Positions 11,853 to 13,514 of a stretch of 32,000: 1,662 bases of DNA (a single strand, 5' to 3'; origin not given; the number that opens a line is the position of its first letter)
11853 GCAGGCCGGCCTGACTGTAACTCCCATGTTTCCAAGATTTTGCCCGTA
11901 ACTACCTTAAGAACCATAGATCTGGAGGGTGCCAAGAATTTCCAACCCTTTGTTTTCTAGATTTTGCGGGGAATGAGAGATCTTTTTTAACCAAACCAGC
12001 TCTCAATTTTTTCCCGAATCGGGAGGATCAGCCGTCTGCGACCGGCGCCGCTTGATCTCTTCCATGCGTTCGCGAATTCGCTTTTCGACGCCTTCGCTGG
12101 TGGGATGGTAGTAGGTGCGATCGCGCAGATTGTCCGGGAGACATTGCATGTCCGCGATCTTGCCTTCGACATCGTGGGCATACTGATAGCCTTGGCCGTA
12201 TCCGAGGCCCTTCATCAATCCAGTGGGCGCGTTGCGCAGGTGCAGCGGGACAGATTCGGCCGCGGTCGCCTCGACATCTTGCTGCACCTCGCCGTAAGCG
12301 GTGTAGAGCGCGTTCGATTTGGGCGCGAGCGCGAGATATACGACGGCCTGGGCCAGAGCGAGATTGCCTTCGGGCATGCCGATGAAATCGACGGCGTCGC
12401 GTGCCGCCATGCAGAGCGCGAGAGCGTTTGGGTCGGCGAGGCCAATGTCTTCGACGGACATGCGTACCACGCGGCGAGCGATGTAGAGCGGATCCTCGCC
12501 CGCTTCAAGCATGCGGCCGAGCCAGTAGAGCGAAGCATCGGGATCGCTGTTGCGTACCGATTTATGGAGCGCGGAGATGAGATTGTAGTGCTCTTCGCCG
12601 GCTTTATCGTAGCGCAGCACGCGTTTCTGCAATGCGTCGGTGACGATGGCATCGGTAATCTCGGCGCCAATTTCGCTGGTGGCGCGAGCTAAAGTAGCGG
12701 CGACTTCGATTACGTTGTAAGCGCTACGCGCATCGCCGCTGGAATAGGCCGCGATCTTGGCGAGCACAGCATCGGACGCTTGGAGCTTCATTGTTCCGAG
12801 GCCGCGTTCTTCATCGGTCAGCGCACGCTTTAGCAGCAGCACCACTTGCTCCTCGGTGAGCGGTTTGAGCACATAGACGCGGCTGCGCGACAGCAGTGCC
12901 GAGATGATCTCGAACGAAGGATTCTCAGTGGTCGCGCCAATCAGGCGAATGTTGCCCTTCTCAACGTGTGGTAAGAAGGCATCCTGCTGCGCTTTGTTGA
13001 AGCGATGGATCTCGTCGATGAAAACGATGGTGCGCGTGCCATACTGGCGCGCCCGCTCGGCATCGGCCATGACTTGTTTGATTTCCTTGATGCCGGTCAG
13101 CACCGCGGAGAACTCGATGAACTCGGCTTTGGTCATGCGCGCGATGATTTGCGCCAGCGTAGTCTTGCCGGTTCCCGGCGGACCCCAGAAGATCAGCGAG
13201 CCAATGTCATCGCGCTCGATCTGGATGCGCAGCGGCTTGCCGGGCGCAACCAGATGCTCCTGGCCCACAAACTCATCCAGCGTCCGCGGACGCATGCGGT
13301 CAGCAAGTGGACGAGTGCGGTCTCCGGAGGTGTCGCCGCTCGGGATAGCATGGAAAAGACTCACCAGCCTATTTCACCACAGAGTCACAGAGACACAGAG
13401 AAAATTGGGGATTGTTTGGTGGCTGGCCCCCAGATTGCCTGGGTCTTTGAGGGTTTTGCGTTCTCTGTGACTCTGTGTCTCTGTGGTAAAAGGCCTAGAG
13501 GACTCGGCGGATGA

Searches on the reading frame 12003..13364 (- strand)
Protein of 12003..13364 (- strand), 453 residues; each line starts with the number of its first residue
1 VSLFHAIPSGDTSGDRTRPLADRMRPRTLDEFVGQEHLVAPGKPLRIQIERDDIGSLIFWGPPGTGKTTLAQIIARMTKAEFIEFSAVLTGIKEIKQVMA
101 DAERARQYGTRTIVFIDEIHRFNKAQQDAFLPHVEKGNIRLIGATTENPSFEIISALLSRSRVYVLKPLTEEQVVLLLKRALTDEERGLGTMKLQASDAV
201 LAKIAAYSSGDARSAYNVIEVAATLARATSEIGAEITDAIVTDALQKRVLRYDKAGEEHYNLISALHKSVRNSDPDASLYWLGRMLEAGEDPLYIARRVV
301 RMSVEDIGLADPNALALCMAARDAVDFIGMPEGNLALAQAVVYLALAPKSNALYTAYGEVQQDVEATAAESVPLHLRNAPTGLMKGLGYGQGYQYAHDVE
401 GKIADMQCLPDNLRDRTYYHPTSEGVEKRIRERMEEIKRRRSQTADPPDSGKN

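Call 4: search_protein_families(library=pfam, proteins=[window:12003-13364:-], max_evalue=0.01)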
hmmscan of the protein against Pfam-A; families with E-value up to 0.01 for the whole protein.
window:12003-13364:- (453 aa): 21 families
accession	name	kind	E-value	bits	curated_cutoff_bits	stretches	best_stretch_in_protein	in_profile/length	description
PF12002.13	MgsA_C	-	1.3e-69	233.8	27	1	272-438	1-167/167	MgsA AAA+ ATPase C terminal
PF16193.11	AAA_assoc_2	-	1.3e-24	86.7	34.3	1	192-271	3-81/81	AAA C-terminal domain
PF00004.35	AAA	-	8.9e-18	65.4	21.2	1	57-164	1-126/131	ATPase family associated with various cellular activities (AAA)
PF05496.18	RuvB_N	-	5.4e-14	52.7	27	1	24-142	1-116/159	Holliday junction DNA helicase RuvB P-loop domain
PF07728.20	AAA_5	-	2.2e-07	31.4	22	1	57-146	2-102/139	AAA domain (dynein-related subfamily)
PF07724.20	AAA_2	-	7.2e-06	26.6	27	1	53-140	2-105/166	AAA domain (Cdc48 subfamily)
PF20720.3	nSTAND3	-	7.3e-06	26.2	27.2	1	56-119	19-74/155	Novel STAND NTPase 3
PF01078.27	Mg_chelatase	-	1.2e-05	25.2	20.3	1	56-90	24-62/207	Magnesium chelatase, subunit ChlI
PF13173.12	AAA_14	-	2.2e-05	24.9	27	1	58-170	6-124/129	AAA domain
PF00158.32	Sigma54_activat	-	5.7e-05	23.3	20.2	0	111-156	94-140/168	Sigma-54 interaction domain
PF13401.12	AAA_22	-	0.0002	22.1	27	0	55-83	6-37/130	AAA domain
PF00910.28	RNA_helicase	-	0.0005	21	21.5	1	58-126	2-65/105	RNA helicase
PF13207.12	AAA_17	-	0.0006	20.5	27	1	61-92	2-33/136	AAA domain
PF13191.12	AAA_16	-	0.00068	20.6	32.6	0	51-80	21-51/167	AAA ATPase domain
PF13521.12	AAA_28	-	0.00074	20.2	27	0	58-80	3-25/164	AAA domain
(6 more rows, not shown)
